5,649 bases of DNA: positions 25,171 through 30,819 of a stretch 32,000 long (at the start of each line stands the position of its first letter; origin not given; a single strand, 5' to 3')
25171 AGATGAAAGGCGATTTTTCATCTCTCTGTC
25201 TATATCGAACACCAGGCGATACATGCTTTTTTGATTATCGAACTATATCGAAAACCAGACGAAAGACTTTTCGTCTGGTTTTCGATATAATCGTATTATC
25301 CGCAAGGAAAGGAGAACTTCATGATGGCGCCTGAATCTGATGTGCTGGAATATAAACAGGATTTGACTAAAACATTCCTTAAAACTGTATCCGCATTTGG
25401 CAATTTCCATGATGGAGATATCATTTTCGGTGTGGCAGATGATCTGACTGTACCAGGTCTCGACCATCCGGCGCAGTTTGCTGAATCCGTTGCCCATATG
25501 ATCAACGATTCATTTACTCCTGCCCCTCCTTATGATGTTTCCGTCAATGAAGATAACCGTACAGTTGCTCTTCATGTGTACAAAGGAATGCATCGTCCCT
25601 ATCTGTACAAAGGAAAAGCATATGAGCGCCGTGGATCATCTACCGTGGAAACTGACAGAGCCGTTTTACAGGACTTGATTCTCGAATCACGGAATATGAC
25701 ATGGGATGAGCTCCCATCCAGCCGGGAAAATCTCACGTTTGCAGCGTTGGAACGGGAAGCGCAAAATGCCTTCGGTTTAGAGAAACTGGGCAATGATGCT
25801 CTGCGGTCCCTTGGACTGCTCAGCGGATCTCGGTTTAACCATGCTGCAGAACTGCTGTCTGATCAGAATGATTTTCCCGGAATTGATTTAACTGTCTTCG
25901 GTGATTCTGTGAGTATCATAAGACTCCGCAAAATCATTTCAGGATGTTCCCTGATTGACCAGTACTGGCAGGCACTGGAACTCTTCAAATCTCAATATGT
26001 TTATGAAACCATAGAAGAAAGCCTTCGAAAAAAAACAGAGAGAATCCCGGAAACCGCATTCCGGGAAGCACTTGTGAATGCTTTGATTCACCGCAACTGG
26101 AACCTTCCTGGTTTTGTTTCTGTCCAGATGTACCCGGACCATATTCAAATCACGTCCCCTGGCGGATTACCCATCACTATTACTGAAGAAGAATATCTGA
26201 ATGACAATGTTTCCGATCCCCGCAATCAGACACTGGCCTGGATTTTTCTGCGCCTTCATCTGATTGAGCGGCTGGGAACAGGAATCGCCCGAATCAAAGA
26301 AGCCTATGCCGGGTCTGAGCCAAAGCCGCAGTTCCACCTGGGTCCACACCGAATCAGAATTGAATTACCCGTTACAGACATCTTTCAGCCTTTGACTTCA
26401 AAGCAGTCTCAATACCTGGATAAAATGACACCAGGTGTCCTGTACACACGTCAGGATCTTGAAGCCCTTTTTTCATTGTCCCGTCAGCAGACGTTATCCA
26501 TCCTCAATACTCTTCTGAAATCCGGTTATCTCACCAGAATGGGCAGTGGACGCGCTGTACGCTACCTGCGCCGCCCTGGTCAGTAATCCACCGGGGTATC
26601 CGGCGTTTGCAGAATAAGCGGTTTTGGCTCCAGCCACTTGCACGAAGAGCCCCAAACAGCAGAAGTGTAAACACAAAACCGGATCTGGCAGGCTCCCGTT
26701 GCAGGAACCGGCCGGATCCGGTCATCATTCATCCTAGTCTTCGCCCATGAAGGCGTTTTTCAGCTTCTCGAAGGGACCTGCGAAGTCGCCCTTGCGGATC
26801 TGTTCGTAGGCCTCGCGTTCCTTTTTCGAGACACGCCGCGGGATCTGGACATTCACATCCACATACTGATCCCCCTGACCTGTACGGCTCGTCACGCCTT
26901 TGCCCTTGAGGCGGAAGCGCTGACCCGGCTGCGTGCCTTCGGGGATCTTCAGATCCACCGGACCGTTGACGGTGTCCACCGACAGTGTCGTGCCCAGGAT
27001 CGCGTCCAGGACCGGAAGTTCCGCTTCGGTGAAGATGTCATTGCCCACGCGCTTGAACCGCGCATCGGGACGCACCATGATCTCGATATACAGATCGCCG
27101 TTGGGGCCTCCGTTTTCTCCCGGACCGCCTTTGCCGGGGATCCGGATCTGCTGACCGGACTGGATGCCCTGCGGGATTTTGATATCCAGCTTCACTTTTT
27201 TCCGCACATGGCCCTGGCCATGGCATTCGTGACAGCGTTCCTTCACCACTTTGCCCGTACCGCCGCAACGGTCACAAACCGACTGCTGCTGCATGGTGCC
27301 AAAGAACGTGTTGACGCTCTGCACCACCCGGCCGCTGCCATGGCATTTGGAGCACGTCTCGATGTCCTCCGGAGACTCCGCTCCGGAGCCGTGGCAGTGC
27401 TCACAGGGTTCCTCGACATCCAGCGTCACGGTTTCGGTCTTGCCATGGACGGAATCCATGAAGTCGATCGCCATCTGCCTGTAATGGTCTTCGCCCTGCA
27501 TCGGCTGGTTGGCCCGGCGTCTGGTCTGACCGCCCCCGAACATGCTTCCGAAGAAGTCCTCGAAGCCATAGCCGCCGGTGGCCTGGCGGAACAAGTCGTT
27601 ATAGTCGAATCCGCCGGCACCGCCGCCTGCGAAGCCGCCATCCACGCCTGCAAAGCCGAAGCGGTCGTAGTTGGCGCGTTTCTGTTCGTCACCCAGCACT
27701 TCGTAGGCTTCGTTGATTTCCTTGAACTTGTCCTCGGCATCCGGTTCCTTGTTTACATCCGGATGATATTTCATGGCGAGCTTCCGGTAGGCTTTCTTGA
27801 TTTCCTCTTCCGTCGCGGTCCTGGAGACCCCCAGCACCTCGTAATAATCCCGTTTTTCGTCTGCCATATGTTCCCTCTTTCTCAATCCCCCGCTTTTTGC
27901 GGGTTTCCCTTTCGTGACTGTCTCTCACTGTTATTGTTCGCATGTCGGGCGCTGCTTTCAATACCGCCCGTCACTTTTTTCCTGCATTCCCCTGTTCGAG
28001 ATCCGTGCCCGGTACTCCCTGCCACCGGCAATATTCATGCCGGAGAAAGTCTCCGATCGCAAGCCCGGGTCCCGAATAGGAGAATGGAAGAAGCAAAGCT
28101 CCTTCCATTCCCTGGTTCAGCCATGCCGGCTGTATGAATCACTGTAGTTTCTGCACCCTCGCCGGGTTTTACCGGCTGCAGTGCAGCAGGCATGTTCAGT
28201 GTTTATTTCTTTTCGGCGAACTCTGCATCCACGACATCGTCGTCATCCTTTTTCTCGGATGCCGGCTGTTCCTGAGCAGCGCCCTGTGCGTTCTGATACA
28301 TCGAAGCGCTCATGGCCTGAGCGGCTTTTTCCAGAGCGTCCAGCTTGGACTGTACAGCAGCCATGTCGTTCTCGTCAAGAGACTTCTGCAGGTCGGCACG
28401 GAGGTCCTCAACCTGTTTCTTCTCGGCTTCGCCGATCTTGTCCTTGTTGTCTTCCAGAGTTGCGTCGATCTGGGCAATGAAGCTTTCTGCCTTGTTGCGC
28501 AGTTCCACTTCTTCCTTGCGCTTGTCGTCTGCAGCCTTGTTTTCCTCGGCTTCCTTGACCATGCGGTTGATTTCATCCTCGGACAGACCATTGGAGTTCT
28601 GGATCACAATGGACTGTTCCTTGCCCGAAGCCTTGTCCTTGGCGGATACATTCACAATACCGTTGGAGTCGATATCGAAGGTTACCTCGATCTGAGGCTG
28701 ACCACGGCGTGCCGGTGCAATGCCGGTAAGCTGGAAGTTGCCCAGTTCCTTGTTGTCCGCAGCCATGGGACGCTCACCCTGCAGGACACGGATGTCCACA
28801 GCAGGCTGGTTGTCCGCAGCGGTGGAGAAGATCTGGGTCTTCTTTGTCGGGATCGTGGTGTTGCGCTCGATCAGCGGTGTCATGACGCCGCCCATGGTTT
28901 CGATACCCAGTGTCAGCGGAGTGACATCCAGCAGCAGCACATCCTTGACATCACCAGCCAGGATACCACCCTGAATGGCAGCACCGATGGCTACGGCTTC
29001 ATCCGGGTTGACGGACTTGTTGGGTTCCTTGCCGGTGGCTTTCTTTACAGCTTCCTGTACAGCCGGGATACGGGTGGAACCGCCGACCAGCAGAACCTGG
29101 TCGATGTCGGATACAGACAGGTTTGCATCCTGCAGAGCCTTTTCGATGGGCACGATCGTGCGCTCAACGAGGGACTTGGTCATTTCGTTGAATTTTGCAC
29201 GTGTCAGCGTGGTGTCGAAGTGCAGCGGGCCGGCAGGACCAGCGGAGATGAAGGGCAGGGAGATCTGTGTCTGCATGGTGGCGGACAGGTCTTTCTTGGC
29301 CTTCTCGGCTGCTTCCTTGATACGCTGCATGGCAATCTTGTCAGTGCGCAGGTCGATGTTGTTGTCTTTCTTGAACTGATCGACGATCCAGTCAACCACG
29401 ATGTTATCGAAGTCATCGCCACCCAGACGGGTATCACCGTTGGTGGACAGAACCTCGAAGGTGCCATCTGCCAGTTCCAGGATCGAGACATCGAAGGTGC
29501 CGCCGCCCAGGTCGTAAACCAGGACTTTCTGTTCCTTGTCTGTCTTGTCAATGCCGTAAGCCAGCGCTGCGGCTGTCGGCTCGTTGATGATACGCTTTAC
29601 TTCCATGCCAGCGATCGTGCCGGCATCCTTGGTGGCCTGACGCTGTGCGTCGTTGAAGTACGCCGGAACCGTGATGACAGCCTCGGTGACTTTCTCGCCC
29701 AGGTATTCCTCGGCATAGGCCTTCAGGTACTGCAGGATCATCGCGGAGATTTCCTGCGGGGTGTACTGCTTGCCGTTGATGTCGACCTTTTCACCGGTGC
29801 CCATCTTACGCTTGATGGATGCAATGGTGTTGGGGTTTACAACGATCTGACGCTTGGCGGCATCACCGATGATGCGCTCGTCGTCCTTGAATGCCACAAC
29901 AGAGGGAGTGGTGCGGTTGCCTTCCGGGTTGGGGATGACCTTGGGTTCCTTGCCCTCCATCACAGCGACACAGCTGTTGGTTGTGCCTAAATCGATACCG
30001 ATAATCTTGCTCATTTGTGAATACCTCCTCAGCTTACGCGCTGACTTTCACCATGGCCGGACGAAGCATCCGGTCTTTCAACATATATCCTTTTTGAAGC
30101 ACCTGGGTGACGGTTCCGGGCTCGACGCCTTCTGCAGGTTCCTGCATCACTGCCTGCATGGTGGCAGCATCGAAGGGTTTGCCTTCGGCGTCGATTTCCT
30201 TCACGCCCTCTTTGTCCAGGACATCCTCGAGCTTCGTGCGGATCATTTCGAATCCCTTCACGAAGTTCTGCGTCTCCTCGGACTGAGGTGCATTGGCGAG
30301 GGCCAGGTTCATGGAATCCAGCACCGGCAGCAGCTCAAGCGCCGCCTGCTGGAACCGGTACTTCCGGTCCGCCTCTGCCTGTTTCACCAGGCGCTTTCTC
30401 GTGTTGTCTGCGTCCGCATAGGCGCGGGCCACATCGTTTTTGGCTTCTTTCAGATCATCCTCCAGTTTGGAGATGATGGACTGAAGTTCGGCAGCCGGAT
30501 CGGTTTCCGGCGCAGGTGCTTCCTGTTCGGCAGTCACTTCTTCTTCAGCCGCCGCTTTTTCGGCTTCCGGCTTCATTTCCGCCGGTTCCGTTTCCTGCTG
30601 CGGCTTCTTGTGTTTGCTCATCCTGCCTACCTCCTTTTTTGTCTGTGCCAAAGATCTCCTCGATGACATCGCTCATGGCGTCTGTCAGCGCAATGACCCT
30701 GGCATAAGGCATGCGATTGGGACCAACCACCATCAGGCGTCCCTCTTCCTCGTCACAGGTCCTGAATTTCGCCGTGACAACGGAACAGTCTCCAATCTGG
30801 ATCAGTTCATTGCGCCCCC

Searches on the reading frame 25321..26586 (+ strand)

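Call 43: search_protein_families(library=pfam, proteins=[window:25321-26586:+], max_evalue=0.00001)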
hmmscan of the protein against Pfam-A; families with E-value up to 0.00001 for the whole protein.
window:25321-26586:+ (421 aa): 2 families
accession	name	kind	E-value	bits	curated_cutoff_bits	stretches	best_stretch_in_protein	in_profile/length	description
PF13749.12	HATPase_c_4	-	2.9e-18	66.1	26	1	266-347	4-87/89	Putative ATP-dependent DNA helicase recG C-terminal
PF04326.19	SLFN_AlbA_2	-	6e-14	53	25.3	1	5-110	1-116/118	Schlafen, AlbA_2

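Call 84: search_protein_families(library=padloc, proteins=[window:25321-26586:+], max_evalue=0.001)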
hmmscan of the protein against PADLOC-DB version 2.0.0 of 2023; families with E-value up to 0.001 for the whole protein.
window:25321-26586:+ (421 aa): 3 families
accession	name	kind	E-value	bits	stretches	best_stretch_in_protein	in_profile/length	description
PDLC02402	Aga_SIR2-PNTD1-PNTD2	-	5.1e-09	32.8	1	212-288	415-488/876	Class I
PDLC02418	Aga_SIR2-Kinase-PNTD1-PNTD2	-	2.5e-08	30.6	1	204-288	283-366/756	Class I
PDLC02394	pAgo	-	2.8e-05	20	1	225-306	299-384/1121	-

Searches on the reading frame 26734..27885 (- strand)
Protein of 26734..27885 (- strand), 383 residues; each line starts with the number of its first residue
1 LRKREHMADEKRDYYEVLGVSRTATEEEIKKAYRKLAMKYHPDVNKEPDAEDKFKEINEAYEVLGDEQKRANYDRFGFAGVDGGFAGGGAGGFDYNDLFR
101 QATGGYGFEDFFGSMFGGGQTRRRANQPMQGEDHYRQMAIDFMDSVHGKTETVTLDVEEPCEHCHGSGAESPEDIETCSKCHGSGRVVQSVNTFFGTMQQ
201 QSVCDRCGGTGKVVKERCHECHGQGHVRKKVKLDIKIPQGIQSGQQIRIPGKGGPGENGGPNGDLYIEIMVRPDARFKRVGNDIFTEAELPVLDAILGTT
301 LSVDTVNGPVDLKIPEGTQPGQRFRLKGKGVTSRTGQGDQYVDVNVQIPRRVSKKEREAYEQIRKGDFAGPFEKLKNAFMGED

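Call 44: search_protein_families(library=pfam, proteins=[window:26734-27885:-], max_evalue=0.00001)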
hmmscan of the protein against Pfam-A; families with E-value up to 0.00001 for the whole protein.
window:26734-27885:- (383 aa): 3 families
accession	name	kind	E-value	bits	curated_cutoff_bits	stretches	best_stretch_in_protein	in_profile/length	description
PF01556.23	DnaJ_C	-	1.5e-46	158.6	26.6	1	137-349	4-152/152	DnaJ C terminal domain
PF00226.36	DnaJ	-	1.2e-30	105.9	27.8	1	13-74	1-63/63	DnaJ domain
PF00684.25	DnaJ_CXXCXGXG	-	8.7e-18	64.8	32.7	1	161-225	1-65/65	DnaJ central domain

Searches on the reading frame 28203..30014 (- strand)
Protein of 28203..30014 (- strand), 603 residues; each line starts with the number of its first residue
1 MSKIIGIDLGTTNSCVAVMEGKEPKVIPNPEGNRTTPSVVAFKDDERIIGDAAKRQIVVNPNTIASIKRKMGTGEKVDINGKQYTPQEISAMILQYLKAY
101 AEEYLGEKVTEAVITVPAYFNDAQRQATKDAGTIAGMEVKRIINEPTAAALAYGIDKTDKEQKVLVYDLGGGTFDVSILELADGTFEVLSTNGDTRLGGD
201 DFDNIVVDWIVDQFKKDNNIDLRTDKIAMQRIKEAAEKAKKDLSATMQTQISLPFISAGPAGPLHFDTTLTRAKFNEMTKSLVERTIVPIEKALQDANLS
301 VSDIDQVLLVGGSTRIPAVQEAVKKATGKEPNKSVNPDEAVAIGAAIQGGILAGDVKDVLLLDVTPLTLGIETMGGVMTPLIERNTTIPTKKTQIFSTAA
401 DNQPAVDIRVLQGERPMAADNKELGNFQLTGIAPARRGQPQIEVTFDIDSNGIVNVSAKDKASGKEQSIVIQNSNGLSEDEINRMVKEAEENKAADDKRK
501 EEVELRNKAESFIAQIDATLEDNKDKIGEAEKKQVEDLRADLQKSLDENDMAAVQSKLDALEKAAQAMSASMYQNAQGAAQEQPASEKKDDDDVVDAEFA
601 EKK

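Call 44: search_protein_families(library=pfam, proteins=[window:28203-30014:-], max_evalue=0.00001)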
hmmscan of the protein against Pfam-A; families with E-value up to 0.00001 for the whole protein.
window:28203-30014:- (603 aa): 2 families
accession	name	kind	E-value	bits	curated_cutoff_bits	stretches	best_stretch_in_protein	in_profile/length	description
PF00012.26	HSP70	-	9e-253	840.3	20.6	2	76-574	100-599/599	Hsp70 protein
PF06723.19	MreB_Mbl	-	6e-20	71.8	27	1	3-346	2-316/327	MreB/Mbl protein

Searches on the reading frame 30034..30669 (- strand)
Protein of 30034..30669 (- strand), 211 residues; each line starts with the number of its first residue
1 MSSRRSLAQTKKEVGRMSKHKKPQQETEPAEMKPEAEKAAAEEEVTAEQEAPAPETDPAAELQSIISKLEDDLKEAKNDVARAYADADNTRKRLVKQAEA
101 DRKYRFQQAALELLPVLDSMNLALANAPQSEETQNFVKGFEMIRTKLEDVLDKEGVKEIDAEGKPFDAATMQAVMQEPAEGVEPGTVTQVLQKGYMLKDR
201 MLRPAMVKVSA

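Call 44: search_protein_families(library=pfam, proteins=[window:30034-30669:-], max_evalue=0.00001)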
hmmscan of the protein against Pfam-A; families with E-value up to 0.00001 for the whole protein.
window:30034-30669:- (211 aa): 1 family
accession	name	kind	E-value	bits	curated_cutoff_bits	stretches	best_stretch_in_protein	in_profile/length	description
PF01025.24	GrpE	-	3.6e-49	167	25.8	1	50-210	4-164/165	GrpE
